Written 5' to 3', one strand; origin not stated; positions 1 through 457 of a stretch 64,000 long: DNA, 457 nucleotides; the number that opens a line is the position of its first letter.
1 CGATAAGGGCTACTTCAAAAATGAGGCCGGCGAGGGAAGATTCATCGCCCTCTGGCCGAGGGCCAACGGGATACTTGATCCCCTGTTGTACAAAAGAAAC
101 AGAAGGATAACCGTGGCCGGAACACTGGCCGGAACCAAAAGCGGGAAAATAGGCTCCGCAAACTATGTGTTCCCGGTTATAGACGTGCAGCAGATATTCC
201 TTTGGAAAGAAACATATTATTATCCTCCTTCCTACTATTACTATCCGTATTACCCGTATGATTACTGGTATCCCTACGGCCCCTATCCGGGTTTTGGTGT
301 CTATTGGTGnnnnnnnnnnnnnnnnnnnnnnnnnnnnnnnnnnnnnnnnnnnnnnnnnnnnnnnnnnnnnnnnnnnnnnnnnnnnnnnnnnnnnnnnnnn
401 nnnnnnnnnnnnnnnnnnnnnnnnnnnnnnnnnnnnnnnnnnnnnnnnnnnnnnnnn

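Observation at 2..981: Tandem Slp-like lipoprotein paralogs ending in extreme tyrosine/proline tails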

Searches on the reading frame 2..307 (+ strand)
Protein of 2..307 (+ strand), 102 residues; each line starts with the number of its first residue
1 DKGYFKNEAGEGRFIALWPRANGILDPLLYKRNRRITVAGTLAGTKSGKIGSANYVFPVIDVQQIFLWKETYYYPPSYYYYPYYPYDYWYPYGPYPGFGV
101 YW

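Call 4: search_protein_families(library=pfam, proteins=[window:2-307:+], max_evalue=10)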
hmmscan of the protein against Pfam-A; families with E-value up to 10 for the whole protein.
window:2-307:+ (102 aa): 1 family
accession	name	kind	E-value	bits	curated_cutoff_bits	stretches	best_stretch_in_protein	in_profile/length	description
PF03843.18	Slp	-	3.9e-22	78.7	22.5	1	7-92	70-152/153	Outer membrane lipoprotein Slp family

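Call 5: search_protein_families(library=ncbifam, proteins=[window:2-307:+], max_evalue=10)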
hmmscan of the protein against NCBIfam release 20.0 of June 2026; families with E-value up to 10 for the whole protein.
window:2-307:+ (102 aa): 1 family
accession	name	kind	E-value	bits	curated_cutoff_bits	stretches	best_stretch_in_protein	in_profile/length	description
TIGR00752.1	slp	superfamily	4.3e-13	49.1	88.45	1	9-99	87-169/182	Slp family lipoprotein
